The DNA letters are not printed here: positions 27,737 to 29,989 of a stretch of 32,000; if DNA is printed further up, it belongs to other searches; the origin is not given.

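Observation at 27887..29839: Orphan membrane-anchored wHTH / PIN-like protein as a candidate new single-gene defence or abortive-infection effector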

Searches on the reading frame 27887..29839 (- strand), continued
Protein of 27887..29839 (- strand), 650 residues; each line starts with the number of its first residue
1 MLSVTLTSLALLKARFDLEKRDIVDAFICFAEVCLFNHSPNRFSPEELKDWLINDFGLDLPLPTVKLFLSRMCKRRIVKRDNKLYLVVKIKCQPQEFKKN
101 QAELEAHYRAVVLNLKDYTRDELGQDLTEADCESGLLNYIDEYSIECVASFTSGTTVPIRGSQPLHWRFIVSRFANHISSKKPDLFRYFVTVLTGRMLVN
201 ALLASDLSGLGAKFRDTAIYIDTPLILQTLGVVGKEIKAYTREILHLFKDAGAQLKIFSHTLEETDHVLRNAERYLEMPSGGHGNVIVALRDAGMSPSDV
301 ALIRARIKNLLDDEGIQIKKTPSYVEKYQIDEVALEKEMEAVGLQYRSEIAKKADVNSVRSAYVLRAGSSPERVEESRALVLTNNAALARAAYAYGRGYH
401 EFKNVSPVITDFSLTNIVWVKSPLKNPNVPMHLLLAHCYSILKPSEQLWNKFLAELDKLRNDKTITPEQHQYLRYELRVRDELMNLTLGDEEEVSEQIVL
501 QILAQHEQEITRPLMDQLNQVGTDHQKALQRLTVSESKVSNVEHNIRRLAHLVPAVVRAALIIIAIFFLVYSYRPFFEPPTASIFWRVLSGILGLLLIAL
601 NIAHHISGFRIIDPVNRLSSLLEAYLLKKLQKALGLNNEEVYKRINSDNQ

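Call 29: search_protein_representatives(alignment_id=A1)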
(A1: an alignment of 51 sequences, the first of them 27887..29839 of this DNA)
Query: 51 sequences, 638 profile positions. Proteins with E-value up to 0.001 (for the whole library): 5542; up to 1e-10: 4287; up to 1e-30: 2586. The best 150 are listed.
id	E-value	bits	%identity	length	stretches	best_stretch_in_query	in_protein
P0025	3.0e-248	841.9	-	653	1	4-636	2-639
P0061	1.1e-243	826.8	-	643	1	2-633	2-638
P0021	7.9e-235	797.5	-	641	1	3-635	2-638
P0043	7.1e-233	791.1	-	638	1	2-632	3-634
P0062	8.2e-232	787.6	-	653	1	2-634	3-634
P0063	1.3e-228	777.1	-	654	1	1-628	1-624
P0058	1.4e-225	767.0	-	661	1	2-624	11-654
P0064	2.9e-225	765.9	-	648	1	3-635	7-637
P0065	1.1e-224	764.1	-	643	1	3-634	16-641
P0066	1.9e-224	763.3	-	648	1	2-629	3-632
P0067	1.2e-223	760.6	-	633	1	4-632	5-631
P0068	2.4e-221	753.0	-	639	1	1-635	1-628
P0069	3.0e-221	752.7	-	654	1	2-635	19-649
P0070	1.5e-220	750.4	-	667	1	2-628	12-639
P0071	2.6e-220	749.6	-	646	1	2-632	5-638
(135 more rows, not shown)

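Call 30: find_encoding_contigs(protein=P0043, flank=10000, max_places=2)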
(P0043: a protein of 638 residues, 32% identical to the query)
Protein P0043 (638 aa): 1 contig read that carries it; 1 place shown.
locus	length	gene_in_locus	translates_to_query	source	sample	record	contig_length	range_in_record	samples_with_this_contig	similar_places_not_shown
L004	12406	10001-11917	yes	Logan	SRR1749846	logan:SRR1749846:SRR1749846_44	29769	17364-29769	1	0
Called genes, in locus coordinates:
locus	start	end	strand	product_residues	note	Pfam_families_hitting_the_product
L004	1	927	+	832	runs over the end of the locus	PF27464:PlsB_N, PF01553:Acyltransferase, PF19277:GPAT_C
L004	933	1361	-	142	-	PF00583:Acetyltransf_1, PF13673:Acetyltransf_10, PF13508:Acetyltransf_7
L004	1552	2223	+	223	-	PF13852:DUF4197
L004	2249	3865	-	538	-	PF00672:HAMP, PF00512:HisKA, PF13581:HATPase_c_2 (faint), PF02518:HATPase_c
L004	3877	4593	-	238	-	PF00072:Response_reg, PF00486:Trans_reg_C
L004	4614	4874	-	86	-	-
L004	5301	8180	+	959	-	PF03477:ATP-cone, PF00317:Ribonuc_red_lgN, PF02867:Ribonuc_red_lgC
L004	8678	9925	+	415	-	PF00268:Ribonuc_red_sm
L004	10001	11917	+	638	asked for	-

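Call 31: find_encoding_contigs(protein=P0046, flank=10000, max_places=2)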
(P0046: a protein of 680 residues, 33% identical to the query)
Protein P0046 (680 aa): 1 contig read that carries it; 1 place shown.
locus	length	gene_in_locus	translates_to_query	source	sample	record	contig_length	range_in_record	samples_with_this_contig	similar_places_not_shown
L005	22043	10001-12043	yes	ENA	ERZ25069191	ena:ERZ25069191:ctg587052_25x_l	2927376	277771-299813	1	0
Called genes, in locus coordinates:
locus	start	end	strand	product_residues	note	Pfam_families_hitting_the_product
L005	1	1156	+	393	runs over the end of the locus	PF13356:Arm-DNA-bind_3, PF22022:Phage_int_M, PF00589:Phage_integrase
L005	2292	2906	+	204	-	-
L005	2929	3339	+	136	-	-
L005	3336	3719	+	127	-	-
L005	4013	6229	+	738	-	PF02810:SEC-C (weak)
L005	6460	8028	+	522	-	PF12161:HsdM_N, PF02384:N6_Mtase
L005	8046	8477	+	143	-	PF08780:NTase_sub_bind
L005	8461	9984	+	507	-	PF18765:Polbeta, PF01420:Methylase_S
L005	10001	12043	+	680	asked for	-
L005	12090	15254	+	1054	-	PF04313:HSDR_N, PF04851:ResIII, PF18766:SWI2_SNF2, PF22679:T1R_D3-like, PF11867:T1RH-like_C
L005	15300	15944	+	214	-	-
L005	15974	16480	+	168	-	-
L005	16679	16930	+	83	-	-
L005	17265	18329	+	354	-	-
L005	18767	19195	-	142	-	-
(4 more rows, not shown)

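Call 32: find_encoding_contigs(protein=P0055, flank=10000, max_places=2)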
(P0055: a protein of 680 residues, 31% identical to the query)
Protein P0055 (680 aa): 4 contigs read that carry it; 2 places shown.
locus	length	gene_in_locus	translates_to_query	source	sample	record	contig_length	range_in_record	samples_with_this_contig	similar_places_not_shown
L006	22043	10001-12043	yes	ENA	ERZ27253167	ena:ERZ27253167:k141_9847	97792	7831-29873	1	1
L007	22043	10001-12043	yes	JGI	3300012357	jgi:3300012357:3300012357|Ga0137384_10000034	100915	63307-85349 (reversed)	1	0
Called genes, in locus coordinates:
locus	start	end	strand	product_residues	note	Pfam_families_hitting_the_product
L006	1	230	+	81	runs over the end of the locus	-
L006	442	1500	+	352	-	PF01193:RNA_pol_L, PF01000:RNA_pol_A_bac, PF03118:RNA_pol_A_CTD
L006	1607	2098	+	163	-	PF01196:Ribosomal_L17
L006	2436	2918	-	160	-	-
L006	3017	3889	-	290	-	-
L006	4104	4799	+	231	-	PF01987:AIM24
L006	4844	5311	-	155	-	PF13474:SnoaL_3 (weak), PF14534:DUF4440, PF12680:SnoaL_2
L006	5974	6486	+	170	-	-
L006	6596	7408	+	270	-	PF08471:Ribonuc_red_2_N, PF02867:Ribonuc_red_lgC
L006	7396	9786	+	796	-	PF02867:Ribonuc_red_lgC, PF12637:TSCPD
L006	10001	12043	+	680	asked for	-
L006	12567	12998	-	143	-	PF01797:Y1_Tnp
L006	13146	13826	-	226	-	-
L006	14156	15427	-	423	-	PF00905:Transpeptidase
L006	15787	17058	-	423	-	PF00091:Tubulin, PF12327:FtsZ_C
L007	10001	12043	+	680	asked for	-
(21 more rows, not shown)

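Call 33: find_encoding_contigs(protein=P0042, flank=10000, max_places=2)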
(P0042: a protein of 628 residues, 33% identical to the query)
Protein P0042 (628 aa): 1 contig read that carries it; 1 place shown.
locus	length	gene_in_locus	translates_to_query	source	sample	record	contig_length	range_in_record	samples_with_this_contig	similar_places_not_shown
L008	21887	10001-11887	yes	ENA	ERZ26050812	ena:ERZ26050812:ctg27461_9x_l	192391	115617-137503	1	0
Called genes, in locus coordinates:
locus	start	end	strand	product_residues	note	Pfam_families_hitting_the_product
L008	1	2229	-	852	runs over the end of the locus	PF07992:Pyr_redox_2, PF00070:Pyr_redox, PF18267:Rubredoxin_C, PF04324:Fer2_BFD, PF03460:NIR_SIR_ferr, PF01077:NIR_SIR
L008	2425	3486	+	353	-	PF08450:SGL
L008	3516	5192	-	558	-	PF13672:PP2C_2, PF00481:PP2C (faint), PF07228:SpoIIE (weak), PF00069:Pkinase, PF07714:PK_Tyr_Ser-Thr, PF01636:APH (weak)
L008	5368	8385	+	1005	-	PF04465:DUF499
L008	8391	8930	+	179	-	PF24728:DUF7680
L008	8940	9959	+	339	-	PF09820:AAA-ATPase_like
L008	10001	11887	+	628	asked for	-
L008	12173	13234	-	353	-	-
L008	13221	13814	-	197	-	-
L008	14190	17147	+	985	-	PF06634:DUF1156, PF01555:N6_N4_Mtase (faint)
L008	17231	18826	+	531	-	PF13401:AAA_22 (weak)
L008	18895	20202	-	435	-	-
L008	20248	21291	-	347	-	PF05685:Uma2 (faint)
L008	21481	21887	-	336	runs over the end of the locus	PF05685:Uma2 (faint)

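Call 34: find_related_loci(query=A1, collection=genome_contigs, flank=10000)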
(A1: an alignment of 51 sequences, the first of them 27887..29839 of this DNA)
Query A1 (650 aa) in genome_contigs; peptide patterns used: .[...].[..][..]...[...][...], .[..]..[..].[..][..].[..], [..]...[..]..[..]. (x = any residue, [..] = any of these).
360 stretches matched a pattern; 117 encode a relative of the query (tblastn E <= 1e-3); the best 80 are kept; 80 distinct loci.
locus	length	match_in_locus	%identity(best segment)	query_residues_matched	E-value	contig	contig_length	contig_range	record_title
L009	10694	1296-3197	40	5-635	3e-156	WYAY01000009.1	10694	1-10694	MAG: Sulfuritalea sp. isolate PRO1 k127_15769, whole genome shotgun sequence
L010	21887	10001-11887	33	5-637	6e-107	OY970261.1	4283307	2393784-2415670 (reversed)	MAG: Candidatus Aminicenantes bacterium isolate MFD04408.bin.1.29 genome assembly, chromosome: 1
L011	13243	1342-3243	32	1-641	1e-104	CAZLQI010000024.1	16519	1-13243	MAG TPA_asm: uncultured Chromatiales bacterium isolate SRP128015_co4_63 genome assembly, contig: NODE_777_length_16519_c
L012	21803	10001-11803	32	1-598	1e-102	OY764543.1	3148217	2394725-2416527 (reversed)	MAG: Trueperaceae bacterium isolate 617606ba-ac04-44ed-b980-3de5d93b502e genome assembly, chromosome: 1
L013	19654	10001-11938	31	5-639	2e-104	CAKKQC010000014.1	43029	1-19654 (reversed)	bacterium isolate Hainich-H43-bin172-1 genome assembly, contig: H43-bin172_1_Hain_H43_02um_R3_281_length_43029_cov_27, w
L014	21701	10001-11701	33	3-566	7e-102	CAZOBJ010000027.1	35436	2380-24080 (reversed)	MAG TPA_asm: uncultured Planctomycetales bacterium isolate binchicken_co334_325 genome assembly, contig: NODE_1938_lengt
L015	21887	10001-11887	32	3-634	1e-101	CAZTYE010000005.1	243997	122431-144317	MAG TPA_asm: uncultured Ignavibacteria bacterium isolate binchicken_co16_162 genome assembly, contig: NODE_42_length_243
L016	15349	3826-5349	35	1-512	2e-101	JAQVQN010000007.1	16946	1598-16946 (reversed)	MAG: Kiritimatiellae bacterium isolate STF1_228 NODE_8886_length_16946_cov_5.502705_Sandtown_F1, whole genome shotgun se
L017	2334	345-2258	33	3-639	6e-106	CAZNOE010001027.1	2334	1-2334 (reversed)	MAG TPA_asm: uncultured Bifidobacteriaceae bacterium isolate SRP119689_co1_68 genome assembly, contig: NODE_86788_length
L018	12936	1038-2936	32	1-637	3e-101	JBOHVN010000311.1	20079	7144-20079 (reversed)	MAG: Candidatus Binatia bacterium isolate M3-S_metawrap_bin.190 k127_3872978, whole genome shotgun sequence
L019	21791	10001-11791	31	3-599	6e-100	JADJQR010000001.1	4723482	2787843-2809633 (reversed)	MAG: bacterium isolate Fred_18-Q3-R57-64_MAXAC.288 tig00000189-10-47221210, whole genome shotgun sequence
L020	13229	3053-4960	32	1-639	1e-99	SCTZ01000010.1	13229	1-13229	MAG: Chloroflexota bacterium isolate FW602_bin.16 FW602_bin.16-7444, whole genome shotgun sequence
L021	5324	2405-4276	31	10-637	2e-99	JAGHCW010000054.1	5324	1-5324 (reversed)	MAG: bacterium isolate AUK292 PB_MBMC_246_c_000000000250, whole genome shotgun sequence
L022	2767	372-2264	30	3-637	1e-102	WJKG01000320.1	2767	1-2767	MAG: candidate division GN15 bacterium isolate Bin_210 k141_3355924, whole genome shotgun sequence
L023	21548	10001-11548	36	4-517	3e-99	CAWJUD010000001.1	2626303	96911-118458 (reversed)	MAG: Pirellulales bacterium isolate MFD04408.bin.1.134 genome assembly, contig: contig_23428, whole genome shotgun seque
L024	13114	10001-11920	31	1-644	6e-99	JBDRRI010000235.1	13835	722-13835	MAG: Candidatus Zixiibacteriota bacterium isolate MEGAHIT-group-2.90 k141_1160421, whole genome shotgun sequence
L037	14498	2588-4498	30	1-637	6e-92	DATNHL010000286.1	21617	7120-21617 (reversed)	MAG TPA_asm: Terracidiphilus sp. isolate SMAG_U11346 k141_465063, whole genome shotgun sequence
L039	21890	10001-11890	29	3-637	6e-92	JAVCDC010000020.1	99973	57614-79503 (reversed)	MAG: Candidatus Tritonobacter lacicola isolate MAG_3300035698_867 Ga0374944_519837, whole genome shotgun sequence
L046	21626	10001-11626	33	1-546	2e-90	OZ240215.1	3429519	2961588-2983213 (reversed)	MAG: Dehalococcoidia bacterium isolate 191162a9-6f6c-41d9-b6bf-8976c5f9f408 genome assembly, chromosome: 1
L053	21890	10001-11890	30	5-650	1e-88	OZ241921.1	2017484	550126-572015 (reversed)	MAG: Bdellovibrionales bacterium isolate 862dbce8-506b-4fb4-becf-eb92c4bae3be genome assembly, chromosome: 1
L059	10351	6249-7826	33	5-532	5e-87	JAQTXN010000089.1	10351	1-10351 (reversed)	MAG: Methylococcales bacterium isolate STC_14 NODE_15398_length_10351_cov_3.692977_Sandtown_C, whole genome shotgun sequ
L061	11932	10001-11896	30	4-630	2e-86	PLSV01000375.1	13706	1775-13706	MAG: Syntrophobacteraceae bacterium isolate bog_1154 73.20120700_S1D.281_contig_170529, whole genome shotgun sequence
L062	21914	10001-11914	31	1-641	6e-86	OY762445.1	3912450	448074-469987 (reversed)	MAG: bacterium isolate 4d88f91b-64ba-49ef-9c7d-4906d56127d1 genome assembly, chromosome: 1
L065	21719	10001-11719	31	1-568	1e-85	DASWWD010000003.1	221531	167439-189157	MAG TPA_asm: Lacunisphaera sp. isolate SMAG_U3647 k141_320012, whole genome shotgun sequence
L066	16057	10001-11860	29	3-637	7e-86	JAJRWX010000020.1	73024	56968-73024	MAG: Planctomycetota bacterium isolate Dive96_bin2.90 k141_787532, whole genome shotgun sequence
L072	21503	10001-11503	32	3-505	8e-85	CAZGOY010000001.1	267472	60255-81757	MAG TPA_asm: uncultured Sulfuricella sp. isolate binchicken_co266_147 genome assembly, contig: NODE_69_length_267472_cov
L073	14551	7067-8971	30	5-639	5e-84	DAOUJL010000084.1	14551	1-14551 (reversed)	MAG TPA_asm: Dehalococcoidia bacterium isolate S32_262 k113_4141530, whole genome shotgun sequence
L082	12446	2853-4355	31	3-505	9e-79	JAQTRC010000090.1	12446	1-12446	MAG: Desulfuromonadaceae bacterium isolate STB_154 NODE_12745_length_12446_cov_6.036772_Sandtown_B, whole genome shotgun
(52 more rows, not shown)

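Call 50: search_protein_families(library=pfam, alignment_id=A1, max_evalue=1)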
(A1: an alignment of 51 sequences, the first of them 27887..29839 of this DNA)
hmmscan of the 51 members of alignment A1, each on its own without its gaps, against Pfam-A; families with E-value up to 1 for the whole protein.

A. member 1, window:27887-29839:- (650 aa): 0 families

B. families by the number of members that match (of 51 scanned): 105 families (the first 25 are shown)
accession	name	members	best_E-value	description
PF20990.2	DUF2207_C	10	0.0055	Predicted membrane protein (DUF2207) C-terminal domain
PF11026.13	DUF2721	5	1.8e-05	Protein of unknown function (DUF2721)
PF09402.16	MSC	5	0.0044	Man1-Src1p-C-terminal domain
PF09106.17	SelB-wing_2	4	0.013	Elongation factor SelB, winged helix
PF06925.17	MGDG_synth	3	0.0018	Monogalactosyldiacylglycerol (MGDG) synthase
PF22798.2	DUF5817_CT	3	0.005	DUF5817, C-terminal domain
PF08808.17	RES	3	0.0053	RES domain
PF02789.23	Peptidase_M17_N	3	0.012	Cytosol aminopeptidase family, N-terminal domain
PF04678.18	MCU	3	0.094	Mitochondrial calcium uniporter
PF25392.1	MS_channel_TM1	2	0.0016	Mechanosensitive ion channel, transmembrane helix 1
PF03965.22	Penicillinase_R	2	0.011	Penicillinase repressor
PF06937.16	EURL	2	0.068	EURL protein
PF14056.11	DUF4250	2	0.069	Domain of unknown function (DUF4250)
PF06889.16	DUF1266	2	0.072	Protein of unknown function (DUF1266)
PF00523.23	Fusion_gly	2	0.2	Fusion glycoprotein F0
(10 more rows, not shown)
